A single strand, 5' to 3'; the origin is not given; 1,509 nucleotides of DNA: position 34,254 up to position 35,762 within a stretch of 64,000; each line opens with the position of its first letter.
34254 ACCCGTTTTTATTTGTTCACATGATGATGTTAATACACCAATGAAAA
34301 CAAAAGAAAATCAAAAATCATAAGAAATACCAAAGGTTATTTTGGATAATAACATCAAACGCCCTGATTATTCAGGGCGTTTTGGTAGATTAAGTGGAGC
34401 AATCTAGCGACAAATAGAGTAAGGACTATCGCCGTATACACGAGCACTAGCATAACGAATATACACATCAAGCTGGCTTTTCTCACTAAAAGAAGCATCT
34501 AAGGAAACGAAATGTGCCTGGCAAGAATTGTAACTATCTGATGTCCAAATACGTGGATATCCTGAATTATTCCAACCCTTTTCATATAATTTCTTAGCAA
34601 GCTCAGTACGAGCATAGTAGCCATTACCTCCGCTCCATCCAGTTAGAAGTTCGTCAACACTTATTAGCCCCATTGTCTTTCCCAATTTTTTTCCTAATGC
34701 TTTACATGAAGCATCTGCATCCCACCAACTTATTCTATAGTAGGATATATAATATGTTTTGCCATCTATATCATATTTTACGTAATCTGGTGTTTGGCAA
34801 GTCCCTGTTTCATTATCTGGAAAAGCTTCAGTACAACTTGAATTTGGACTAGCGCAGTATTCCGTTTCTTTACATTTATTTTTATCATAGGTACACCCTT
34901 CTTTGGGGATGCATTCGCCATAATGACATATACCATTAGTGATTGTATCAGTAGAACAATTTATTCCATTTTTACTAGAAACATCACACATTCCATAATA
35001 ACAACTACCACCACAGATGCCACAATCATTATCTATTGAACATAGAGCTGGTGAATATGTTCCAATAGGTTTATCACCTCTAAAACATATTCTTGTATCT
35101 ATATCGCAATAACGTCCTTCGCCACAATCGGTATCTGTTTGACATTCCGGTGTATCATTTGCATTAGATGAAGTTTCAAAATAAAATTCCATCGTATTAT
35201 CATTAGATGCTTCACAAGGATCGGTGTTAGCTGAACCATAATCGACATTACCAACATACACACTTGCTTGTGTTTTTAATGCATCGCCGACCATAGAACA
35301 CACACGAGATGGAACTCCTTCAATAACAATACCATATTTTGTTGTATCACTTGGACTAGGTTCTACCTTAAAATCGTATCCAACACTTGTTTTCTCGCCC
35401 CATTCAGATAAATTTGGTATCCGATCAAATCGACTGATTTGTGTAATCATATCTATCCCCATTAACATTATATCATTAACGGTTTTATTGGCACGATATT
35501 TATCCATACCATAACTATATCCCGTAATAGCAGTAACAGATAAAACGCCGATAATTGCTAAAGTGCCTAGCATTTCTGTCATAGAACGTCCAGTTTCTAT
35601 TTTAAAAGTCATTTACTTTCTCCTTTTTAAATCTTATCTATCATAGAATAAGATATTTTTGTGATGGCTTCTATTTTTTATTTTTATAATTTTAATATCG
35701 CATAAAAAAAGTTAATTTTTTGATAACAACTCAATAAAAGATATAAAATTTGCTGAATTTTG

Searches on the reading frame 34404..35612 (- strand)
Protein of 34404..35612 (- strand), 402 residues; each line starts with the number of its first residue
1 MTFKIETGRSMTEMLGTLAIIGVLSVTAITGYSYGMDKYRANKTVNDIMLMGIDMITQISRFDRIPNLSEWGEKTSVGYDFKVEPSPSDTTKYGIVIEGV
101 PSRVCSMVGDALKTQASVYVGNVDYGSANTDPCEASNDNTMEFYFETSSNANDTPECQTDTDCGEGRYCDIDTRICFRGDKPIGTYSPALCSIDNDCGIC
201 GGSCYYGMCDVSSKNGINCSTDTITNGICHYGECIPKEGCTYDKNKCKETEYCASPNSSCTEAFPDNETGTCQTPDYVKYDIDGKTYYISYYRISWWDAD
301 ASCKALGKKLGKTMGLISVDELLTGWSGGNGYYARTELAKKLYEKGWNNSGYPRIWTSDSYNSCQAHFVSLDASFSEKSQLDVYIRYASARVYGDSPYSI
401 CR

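Call 6: search_protein_families(library=pfam, proteins=[window:34404-35612:-], max_evalue=1)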
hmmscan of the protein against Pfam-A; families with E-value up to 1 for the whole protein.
window:34404-35612:- (402 aa): 0 families

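Call 7: search_protein_families(library=ncbifam, proteins=[window:34404-35612:-], max_evalue=1)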
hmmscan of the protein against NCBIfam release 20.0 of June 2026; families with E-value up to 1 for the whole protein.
window:34404-35612:- (402 aa): 3 families
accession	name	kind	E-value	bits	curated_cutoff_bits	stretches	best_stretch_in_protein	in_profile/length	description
TIGR04201.1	Myxo_Cys_RPT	repeat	0.00011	22.1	25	1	155-173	3-21/22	Cys-rich repeat-containing protein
NF040533.1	endo_SpGH101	exception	0.015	12.4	2900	1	303-349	1015-1061/1962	SpGH101 family endo-alpha-N-acetylgalactosaminidase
NF005115.0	PRK06547.1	equivalog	0.094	12.1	173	1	312-373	40-98/172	hypothetical protein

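Call 10: find_homologous_proteins(query=window:34404-35612:-, max_evalue=0.001)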
Query window:34404-35612:- (402 aa): 428 proteins with E <= 0.001 among 1894 candidates; the best 120 are listed.
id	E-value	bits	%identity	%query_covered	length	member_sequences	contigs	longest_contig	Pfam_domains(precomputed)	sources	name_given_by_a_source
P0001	1.6e-278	942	100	100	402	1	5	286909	-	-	-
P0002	5.3e-154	531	64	93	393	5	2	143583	-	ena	-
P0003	1.5e-123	431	52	100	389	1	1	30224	-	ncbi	-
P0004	4.6e-122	426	57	92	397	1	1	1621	-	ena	-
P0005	2.2e-121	424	55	97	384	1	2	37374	-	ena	-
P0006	3.4e-121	423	55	95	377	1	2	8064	-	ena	-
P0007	4.4e-119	416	55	92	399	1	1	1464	-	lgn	-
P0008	1.6e-117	411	55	93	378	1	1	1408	-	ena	-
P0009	3.0e-117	410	54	92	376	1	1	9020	-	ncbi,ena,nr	ncbi:MAG: hypothetical protein IKL32_01680 [Alphaproteobacteria bacterium]|nr:hypothetical protein [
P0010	8.4e-114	399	51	100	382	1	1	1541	-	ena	-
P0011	1.2e-112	395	51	100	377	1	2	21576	-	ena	-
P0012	2.5e-112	394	53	92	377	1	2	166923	-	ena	-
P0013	3.2e-109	384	52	96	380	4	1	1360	-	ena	-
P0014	1.3e-108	382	49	100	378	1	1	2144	-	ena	-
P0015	1.6e-108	382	54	93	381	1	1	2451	-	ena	-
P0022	3.0e-105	371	47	100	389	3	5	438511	-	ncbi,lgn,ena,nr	ncbi:MAG: hypothetical protein IKV03_04870 [Alphaproteobacteria bacterium]|nr:hypothetical protein [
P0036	2.9e-93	331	53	76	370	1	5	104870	-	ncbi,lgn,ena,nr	ncbi:MAG: type II secretion system protein [Alphaproteobacteria bacterium]|nr:type II secretion syst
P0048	9.2e-89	316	46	92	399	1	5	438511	-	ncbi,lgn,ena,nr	ncbi:MAG: type II secretion system protein [Alphaproteobacteria bacterium]|nr:type II secretion syst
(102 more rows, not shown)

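Call 16: find_related_loci(query=window:34404-35612:-, collection=genome_contigs, flank=10000)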
Query window:34404-35612:- (402 aa) in genome_contigs; peptide patterns used: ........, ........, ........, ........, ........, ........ (x = any residue, [..] = any of these).
69 stretches matched a pattern; 1 encode a relative of the query (tblastn E <= 1e-3); 1 distinct loci.
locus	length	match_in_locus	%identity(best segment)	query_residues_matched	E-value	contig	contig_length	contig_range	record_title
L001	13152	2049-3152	63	3-375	5e-152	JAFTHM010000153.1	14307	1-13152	MAG: Alphaproteobacteria bacterium isolate RGIG3823 Roe_deer_Cecum-1__c733851, whole genome shotgun sequence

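Call 20: search_protein_families(library=pfam, alignment_id=A2, max_evalue=0.1)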
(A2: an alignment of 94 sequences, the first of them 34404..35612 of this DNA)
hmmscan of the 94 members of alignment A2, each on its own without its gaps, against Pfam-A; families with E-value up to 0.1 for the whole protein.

A. member 1, window:34404-35612:- (402 aa): 0 families

B. families by the number of members that match (of 94 scanned): 18 families
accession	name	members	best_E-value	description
PF23416.1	DUF7107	26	0.00017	Domain of unknown function (DUF7107)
PF07963.17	N_methyl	17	0.012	Prokaryotic N-terminal methylation motif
PF04706.18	Dickkopf_N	12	0.0098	Dickkopf N-terminal cysteine-rich region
PF18203.6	IPTL-CTERM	7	0.032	IPTL-CTERM motif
PF10008.16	DUF2251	3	0.046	Uncharacterized protein conserved in bacteria (DUF2251)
PF01683.23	EB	2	0.027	EB module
PF03438.19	Pneumo_NS1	1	0.0076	Pneumovirus NS1 protein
PF24633.1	DUF7630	1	0.0099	Domain of unknown function (DUF7630)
PF07740.17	Toxin_12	1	0.014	Ion channel inhibitory toxin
PF08444.16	Gly_acyl_tr_C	1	0.016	Aralkyl acyl-CoA:amino acid N-acyltransferase, C-terminal region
PF22535.1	DUF7003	1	0.045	Family of unknown function (DUF7003)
PF00299.24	Squash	1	0.046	Squash family serine protease inhibitor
PF15338.11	TPIP1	1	0.048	p53-regulated apoptosis-inducing protein 1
PF16570.11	GramPos_pilinD3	1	0.052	Gram-positive pilin backbone subunit 3, Cna-B-like domain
PF21560.2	Gp34_2nd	1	0.056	Long-tail fiber proximal subunit, C-terminal, second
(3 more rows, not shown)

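Call 24: find_encoding_contigs(protein=P0022, flank=10000, max_places=4)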
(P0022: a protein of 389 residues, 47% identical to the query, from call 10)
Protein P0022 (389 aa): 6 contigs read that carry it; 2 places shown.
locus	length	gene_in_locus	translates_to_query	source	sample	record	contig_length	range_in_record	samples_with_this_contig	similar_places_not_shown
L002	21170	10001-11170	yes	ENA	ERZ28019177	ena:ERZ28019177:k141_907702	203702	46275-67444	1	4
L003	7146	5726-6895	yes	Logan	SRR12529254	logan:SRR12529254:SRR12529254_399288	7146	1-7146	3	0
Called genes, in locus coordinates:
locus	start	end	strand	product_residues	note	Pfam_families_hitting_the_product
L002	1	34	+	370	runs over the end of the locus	PF02163:Peptidase_M50, PF13180:PDZ_2 (weak)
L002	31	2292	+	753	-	PF08478:POTRA_1 (faint), PF07244:POTRA, PF01103:Omp85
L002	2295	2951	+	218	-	PF03938:OmpH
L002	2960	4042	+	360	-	PF04613:LpxD, PF25084:LbH_EIF2B, PF24894:Hexapep_GlmU (weak), PF25087:GMPPB_C, PF14602:Hexapep_2 (faint), PF00132:Hexapep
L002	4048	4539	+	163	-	PF22817:ApeP-like, PF07977:FabA, PF22818:ApeI-like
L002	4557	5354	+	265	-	PF25084:LbH_EIF2B (faint), PF25087:GMPPB_C (weak), PF00132:Hexapep, PF13720:Acetyltransf_11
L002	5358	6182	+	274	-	PF17930:LpxI_N, PF06230:LpxI_C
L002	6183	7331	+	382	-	PF02684:LpxB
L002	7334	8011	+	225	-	PF02798:GST_N, PF13417:GST_N_3, PF13409:GST_N_2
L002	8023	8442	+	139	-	-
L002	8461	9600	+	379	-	PF13439:Glyco_transf_4, PF13477:Glyco_trans_4_2 (weak), PF13579:Glyco_trans_4_4, PF00534:Glycos_transf_1, PF13692:Glyco_trans_1_4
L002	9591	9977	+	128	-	PF18910:DUF5665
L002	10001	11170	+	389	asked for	-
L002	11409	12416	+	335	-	PF00044:Gp_dh_N, PF02800:Gp_dh_C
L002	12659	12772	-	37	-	-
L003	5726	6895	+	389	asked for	-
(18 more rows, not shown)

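Call 25: predict_structure(alignment_id=A2)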
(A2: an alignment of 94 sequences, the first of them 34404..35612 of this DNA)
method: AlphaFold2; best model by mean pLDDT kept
length: 402 residues; sequences in the alignment: 94
mean_pLDDT: 83.2   pTM: 0.65
mean pLDDT of the five models: 83.2, 82.6, 82.2, 82.1, 81.2
residues with pLDDT >= 90: 210; 70-90: 121; 50-70: 28; < 50: 43
segments of 3 or more residues with pLDDT < 50: 1-29, 148-153, 375-381
pLDDT, mean of each block of 10 residues (from residue 1): 42 42 43 85 93 87 82 92 87 92 94 90 87 91 74 64 86 81 63 96 93 90 94 91 87 91 93 93 95 91 94 95 92 92 90 92 90 55 61 76 96
secondary structure, 60 per line:
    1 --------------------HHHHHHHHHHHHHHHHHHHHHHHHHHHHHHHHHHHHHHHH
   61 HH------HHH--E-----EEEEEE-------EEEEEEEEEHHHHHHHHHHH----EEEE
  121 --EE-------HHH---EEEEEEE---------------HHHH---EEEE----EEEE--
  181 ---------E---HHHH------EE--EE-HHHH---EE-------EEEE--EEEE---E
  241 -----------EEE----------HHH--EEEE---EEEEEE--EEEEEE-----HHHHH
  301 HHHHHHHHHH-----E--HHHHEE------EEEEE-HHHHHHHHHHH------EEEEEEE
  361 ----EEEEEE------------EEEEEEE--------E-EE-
elements in order: H21-62 E80-85 E93-101 H102-112 E117-120 E138-144 H160-163 E167-170 E175-178 H194-197 H211-214 E227-230 E233-236 E252-254 E270-273 E277-282 E285-290 H296-310 H319-322 E331-335 H337-347 E354-360 E365-370 E383-389

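Call 27: fold_search(model_id=the predicted structure, library=pdb)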
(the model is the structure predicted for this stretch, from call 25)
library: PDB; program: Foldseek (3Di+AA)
matches with E <= 10: 207; with E <= 0.001: 0
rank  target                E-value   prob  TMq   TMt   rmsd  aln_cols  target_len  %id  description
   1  8oks_A                1.0e-02  1.00  0.20  0.62   3.6       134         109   13  Crystal structure of Bdellovibrio bacteriovorus Bd2740 C-terminal domain (released 2023-10-25)
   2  8uhf_E                1.2e-02  0.99  0.21  0.40   6.9       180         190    9  Cryo-EM of Vibrio cholerae toxin co-regulated pilus - asymmetric reconstruction (released 2023-12-06)
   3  8uhf_A                3.5e-02  0.99  0.22  0.42   5.8       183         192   11  Cryo-EM of Vibrio cholerae toxin co-regulated pilus - asymmetric reconstruction (released 2023-12-06)
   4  8uhf_F                4.0e-02  0.99  0.22  0.42   6.8       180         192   12  Cryo-EM of Vibrio cholerae toxin co-regulated pilus - asymmetric reconstruction (released 2023-12-06)
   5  9iuf_A                6.7e-02  0.99  0.25  0.44   6.6       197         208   11  Cryo-EM structure of the type IVb pilus from enterotoxigenic Escherichia coli (released 2025-05-28)
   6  8uhf_H                7.5e-02  0.97  0.22  0.42   6.8       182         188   10  Cryo-EM of Vibrio cholerae toxin co-regulated pilus - asymmetric reconstruction (released 2023-12-06)
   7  8q4e_A                7.5e-02  0.90  0.17  0.46   8.0       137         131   16  Structure of Legionella pneumophila Lcl C-terminal domain (released 2023-12-27)
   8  8oks_B                7.9e-02  0.97  0.20  0.59   3.8       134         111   12  Crystal structure of Bdellovibrio bacteriovorus Bd2740 C-terminal domain (released 2023-10-25)
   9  8uhf_D                8.4e-02  0.97  0.21  0.41   5.7       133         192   12  Cryo-EM of Vibrio cholerae toxin co-regulated pilus - asymmetric reconstruction (released 2023-12-06)
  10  8uhf_I                1.0e-01  0.97  0.22  0.42   7.0       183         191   10  Cryo-EM of Vibrio cholerae toxin co-regulated pilus - asymmetric reconstruction (released 2023-12-06)
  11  8uhf_B                1.8e-01  0.94  0.23  0.42   5.5       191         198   10  Cryo-EM of Vibrio cholerae toxin co-regulated pilus - asymmetric reconstruction (released 2023-12-06)
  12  3s0t_B                1.9e-01  0.96  0.21  0.43   6.4       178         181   11  Crystal structure of the CofA Type IV pilin subunit from enterotoxigenic E. coli (released 2012-04-11)
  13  3s0t_A                2.5e-01  0.95  0.22  0.44   6.3       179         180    9  Crystal structure of the CofA Type IV pilin subunit from enterotoxigenic E. coli (released 2012-04-11)
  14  3g8l_C                3.2e-01  0.47  0.17  0.39   8.5       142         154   15  Crystal structure of murine natural killer cell receptor, Ly49L4 (released 2009-11-17)
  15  8urb_D                3.4e-01  0.13  0.10  0.19  20.9       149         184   13  Porcine epidemic diarrhea virus complete core polymerase complex (released 2023-11-15)
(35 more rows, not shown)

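Call 29: find_related_loci(query=A2, collection=genome_contigs, flank=10000)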
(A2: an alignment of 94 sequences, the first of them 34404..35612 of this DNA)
Query A2 (402 aa) in genome_contigs; peptide patterns used: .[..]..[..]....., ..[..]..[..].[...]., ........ (x = any residue, [..] = any of these).
597 stretches matched a pattern (row limit reached: there are more); 574 encode a relative of the query (tblastn E <= 1e-3); the best 80 are kept; 79 distinct loci.
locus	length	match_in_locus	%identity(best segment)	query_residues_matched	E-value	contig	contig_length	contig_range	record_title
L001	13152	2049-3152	63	3-375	4e-150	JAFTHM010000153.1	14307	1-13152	MAG: Alphaproteobacteria bacterium isolate RGIG3823 Roe_deer_Cecum-1__c733851, whole genome shotgun sequence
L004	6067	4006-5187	47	6-402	7e-94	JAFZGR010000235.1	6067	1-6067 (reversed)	MAG: Alphaproteobacteria bacterium isolate RGIG7750 Water_buffalos_Rectum-5__c616035, whole genome shotgun sequence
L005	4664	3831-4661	53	1-285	6e-80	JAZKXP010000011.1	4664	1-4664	MAG: Alphaproteobacteria bacterium isolate T1900045117_TC20190111.MAGScoT_cleanbin_000024 SGB_4816_k141_2343442, whole g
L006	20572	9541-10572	41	4-326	2e-59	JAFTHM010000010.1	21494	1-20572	MAG: Alphaproteobacteria bacterium isolate RGIG3823 Roe_deer_Cecum-1__c30470, whole genome shotgun sequence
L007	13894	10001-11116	36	1-402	4e-52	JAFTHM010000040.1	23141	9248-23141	MAG: Alphaproteobacteria bacterium isolate RGIG3823 Roe_deer_Cecum-1__c195847, whole genome shotgun sequence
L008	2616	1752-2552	36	3-309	9e-41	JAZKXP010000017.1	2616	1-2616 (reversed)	MAG: Alphaproteobacteria bacterium isolate T1900045117_TC20190111.MAGScoT_cleanbin_000024 SGB_4816_k141_3244721, whole g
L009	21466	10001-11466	33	6-342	4e-39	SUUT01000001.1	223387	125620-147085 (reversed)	MAG: Alphaproteobacteria bacterium isolate SIG53 NODE_761_length_223387_cov_10.889241, whole genome shotgun sequence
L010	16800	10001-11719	33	1-342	6e-37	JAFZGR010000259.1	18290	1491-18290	MAG: Alphaproteobacteria bacterium isolate RGIG7750 Water_buffalos_Rectum-5__c671427, whole genome shotgun sequence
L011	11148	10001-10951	44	2-363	3e-33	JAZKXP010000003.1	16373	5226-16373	MAG: Alphaproteobacteria bacterium isolate T1900045117_TC20190111.MAGScoT_cleanbin_000024 SGB_4816_k141_1409771, whole g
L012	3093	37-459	46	1-147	8e-31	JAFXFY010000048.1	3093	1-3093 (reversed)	MAG: Alphaproteobacteria bacterium isolate RGIG6380 Sheep_Rectum-5__c171473, whole genome shotgun sequence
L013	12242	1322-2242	30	6-329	7e-31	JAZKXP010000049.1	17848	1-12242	MAG: Alphaproteobacteria bacterium isolate T1900045117_TC20190111.MAGScoT_cleanbin_000024 SGB_4816_k141_1721540, whole g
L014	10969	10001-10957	29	1-360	5e-30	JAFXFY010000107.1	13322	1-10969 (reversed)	MAG: Alphaproteobacteria bacterium isolate RGIG6380 Sheep_Rectum-5__c395276, whole genome shotgun sequence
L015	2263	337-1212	32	6-308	1e-29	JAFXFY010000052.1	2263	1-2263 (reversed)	MAG: Alphaproteobacteria bacterium isolate RGIG6380 Sheep_Rectum-5__c193758, whole genome shotgun sequence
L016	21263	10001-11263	27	6-371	6e-29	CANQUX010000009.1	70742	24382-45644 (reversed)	MAG: uncultured Alphaproteobacteria bacterium isolate Lapin-032__bin105 genome assembly, contig: Lapin-032__NODE_658_len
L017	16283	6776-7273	38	3-177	4e-27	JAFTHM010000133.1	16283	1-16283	MAG: Alphaproteobacteria bacterium isolate RGIG3823 Roe_deer_Cecum-1__c657417, whole genome shotgun sequence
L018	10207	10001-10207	74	5-72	1e-26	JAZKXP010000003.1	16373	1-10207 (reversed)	MAG: Alphaproteobacteria bacterium isolate T1900045117_TC20190111.MAGScoT_cleanbin_000024 SGB_4816_k141_1409771, whole g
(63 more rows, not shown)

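Call 33: search_protein_families(library=pfam, proteins=[L018:428-1579:+, L018:1645-2538:+, L018:2522-4171:+, L018:4188-5507:+, L018:5455-6468:+, L018:6480-8534:+, L018:8549-9685:+], max_evalue=0.01)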
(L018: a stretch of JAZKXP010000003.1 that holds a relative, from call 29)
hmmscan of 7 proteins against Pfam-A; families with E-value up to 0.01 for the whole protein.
L018:428-1579:+ (383 aa): 0 families

L018:1645-2538:+ (297 aa): 1 family
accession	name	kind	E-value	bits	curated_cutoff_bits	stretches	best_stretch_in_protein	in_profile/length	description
PF10671.14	TcpQ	-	6.3e-18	65.1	27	1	213-290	2-79/80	Toxin co-regulated pilus biosynthesis protein Q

L018:2522-4171:+ (549 aa): 1 family
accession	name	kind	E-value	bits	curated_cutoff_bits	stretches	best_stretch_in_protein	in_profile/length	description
PF00263.26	Secretin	-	4.4e-11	43.1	27.5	1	345-536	3-168/169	Bacterial type II and III secretion system protein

L018:4188-5507:+ (439 aa): 1 family
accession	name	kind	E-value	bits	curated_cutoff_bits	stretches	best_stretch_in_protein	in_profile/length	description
PF06864.17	PAP_PilO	-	1.6e-29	103.5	26.7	1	31-438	2-419/419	Pilin accessory protein (PilO)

L018:5455-6468:+ (337 aa): 0 families

L018:6480-8534:+ (684 aa): 2 families
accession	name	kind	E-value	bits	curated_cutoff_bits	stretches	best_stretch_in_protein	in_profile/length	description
PF00437.27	T2SSE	-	1.1e-63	215.6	24.9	1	264-676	3-370/370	Type II/IV secretion system protein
PF25199.1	nSTAND_NTPase5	-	0.0016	18.7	34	1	419-451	41-73/145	Novel STAND NTPase 5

L018:8549-9685:+ (378 aa): 1 family
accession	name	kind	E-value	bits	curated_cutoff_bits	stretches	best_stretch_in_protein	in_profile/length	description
PF00482.28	T2SSF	-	1e-24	87.3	25.2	2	245-363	3-122/125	Type II secretion system (T2SS), protein F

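Call 37: find_encoding_contigs(protein=P0001, flank=2000, max_places=6)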
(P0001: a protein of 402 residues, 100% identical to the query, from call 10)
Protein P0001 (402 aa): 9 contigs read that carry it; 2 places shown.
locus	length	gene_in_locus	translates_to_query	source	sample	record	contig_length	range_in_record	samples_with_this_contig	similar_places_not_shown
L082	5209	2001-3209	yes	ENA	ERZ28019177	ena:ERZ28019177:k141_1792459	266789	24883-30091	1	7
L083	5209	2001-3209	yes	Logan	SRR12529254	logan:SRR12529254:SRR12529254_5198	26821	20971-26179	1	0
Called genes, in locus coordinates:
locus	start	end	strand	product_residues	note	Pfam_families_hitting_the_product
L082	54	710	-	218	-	PF06414:Zeta_toxin, PF13671:AAA_33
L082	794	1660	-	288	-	PF11276:DUF3078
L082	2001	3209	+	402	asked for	-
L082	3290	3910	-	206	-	PF12796:Ank_2, PF13637:Ank_4, PF13857:Ank_5 (weak), PF00023:Ank (weak), PF13637:Ank_4, PF12796:Ank_2, PF13637:Ank_4 (weak), PF12796:Ank_2 (weak), +1 more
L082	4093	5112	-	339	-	-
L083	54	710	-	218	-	PF06414:Zeta_toxin, PF13671:AAA_33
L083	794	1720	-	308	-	PF11276:DUF3078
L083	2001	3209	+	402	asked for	-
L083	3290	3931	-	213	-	PF12796:Ank_2, PF13637:Ank_4, PF13857:Ank_5 (weak), PF00023:Ank (weak), PF13637:Ank_4, PF12796:Ank_2, PF13637:Ank_4 (weak), PF12796:Ank_2 (weak), +1 more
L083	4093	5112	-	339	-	-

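Call 38: find_homologous_proteins(query=L018:6480-8534:+, max_evalue=1e-10)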
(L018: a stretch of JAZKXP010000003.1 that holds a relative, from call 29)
Query L018:6480-8534:+ (684 aa): 7835 proteins with E <= 1e-10 among 8000 candidates; the best 120 are listed.
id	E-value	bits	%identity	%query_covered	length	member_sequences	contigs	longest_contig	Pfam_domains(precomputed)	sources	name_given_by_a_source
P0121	0.0e+0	1524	100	100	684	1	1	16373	PF00437.27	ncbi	-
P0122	0.0e+0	1188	79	100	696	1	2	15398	PF00437.27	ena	-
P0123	0.0e+0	1187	79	100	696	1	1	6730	PF00437.27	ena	-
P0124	0.0e+0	1182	78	100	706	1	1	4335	PF00437.27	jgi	-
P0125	0.0e+0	1154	72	100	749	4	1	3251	PF00437.27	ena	-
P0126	0.0e+0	1151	77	100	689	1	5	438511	PF00437.27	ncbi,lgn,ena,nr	ncbi:MAG: Flp pilus assembly complex ATPase component TadA [Alphaproteobacteria bacterium]|nr:Flp pi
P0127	0.0e+0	1148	93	77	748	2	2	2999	PF00437.27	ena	-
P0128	0.0e+0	1144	75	100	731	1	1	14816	PF00437.27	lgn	-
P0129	0.0e+0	1134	73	100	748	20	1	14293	PF00437.27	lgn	-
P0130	0.0e+0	1133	75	100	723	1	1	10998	PF00437.27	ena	-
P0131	0.0e+0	1131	88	83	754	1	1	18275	PF00437.27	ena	-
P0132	0.0e+0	1130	72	100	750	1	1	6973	PF00437.27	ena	-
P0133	0.0e+0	1128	80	95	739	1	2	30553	PF00437.27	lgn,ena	-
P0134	0.0e+0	1123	71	100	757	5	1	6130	PF00437.27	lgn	-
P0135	0.0e+0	1116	90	79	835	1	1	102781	PF00437.27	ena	-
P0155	0.0e+0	1055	86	77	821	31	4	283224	PF00437.27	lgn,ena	-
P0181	7.1e-262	889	66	88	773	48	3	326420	PF00437.27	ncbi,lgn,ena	-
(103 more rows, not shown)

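Call 39: find_encoding_contigs(protein=P0126, flank=10000, max_places=4)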
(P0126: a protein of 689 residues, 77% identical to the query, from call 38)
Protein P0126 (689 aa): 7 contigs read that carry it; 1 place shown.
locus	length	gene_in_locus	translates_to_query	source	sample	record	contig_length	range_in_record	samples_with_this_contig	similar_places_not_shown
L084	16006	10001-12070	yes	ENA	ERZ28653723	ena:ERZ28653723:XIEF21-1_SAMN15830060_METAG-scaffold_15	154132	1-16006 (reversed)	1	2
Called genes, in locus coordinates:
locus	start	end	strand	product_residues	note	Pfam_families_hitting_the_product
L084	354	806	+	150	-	-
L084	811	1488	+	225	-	PF00072:Response_reg, PF00486:Trans_reg_C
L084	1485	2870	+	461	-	PF00512:HisKA, PF02518:HATPase_c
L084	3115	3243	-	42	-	-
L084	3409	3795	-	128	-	PF04956:TrbC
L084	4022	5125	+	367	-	-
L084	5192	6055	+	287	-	PF10671:TcpQ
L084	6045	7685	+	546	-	PF00263:Secretin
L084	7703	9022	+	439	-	PF06864:PAP_PilO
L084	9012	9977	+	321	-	-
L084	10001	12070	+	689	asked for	PF00437:T2SSE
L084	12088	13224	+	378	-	PF00482:T2SSF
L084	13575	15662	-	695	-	-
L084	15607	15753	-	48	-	-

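Call 41: find_encoding_contigs(protein=P0155, flank=10000, max_places=3)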
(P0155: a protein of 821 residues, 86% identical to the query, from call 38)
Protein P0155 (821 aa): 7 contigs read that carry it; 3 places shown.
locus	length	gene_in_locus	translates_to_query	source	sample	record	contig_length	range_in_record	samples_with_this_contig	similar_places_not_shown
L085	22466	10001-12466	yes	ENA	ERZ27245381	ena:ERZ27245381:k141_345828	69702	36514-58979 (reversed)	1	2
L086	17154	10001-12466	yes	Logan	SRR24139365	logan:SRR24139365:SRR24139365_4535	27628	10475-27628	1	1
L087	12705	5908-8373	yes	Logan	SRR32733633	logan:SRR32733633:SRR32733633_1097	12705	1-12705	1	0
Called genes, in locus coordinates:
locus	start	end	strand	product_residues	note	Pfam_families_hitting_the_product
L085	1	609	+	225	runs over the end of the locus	PF00072:Response_reg, PF00486:Trans_reg_C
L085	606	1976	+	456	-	PF00512:HisKA, PF02518:HATPase_c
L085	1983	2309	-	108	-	-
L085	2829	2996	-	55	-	-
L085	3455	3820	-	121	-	PF04956:TrbC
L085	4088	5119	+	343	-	-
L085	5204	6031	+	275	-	PF10671:TcpQ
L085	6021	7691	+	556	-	PF00263:Secretin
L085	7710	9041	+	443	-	PF06864:PAP_PilO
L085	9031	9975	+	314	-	-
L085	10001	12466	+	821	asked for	PF00437:T2SSE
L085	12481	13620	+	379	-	PF00482:T2SSF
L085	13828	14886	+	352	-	PF00069:Pkinase (faint), PF01633:Choline_kinase (weak), PF01636:APH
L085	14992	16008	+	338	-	PF00069:Pkinase (faint), PF01636:APH, PF07714:PK_Tyr_Ser-Thr, PF03109:ABC1 (faint), PF01633:Choline_kinase (weak)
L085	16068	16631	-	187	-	PF01300:Sua5_yciO_yrdC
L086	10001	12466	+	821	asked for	PF00437:T2SSE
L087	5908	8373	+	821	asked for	PF00437:T2SSE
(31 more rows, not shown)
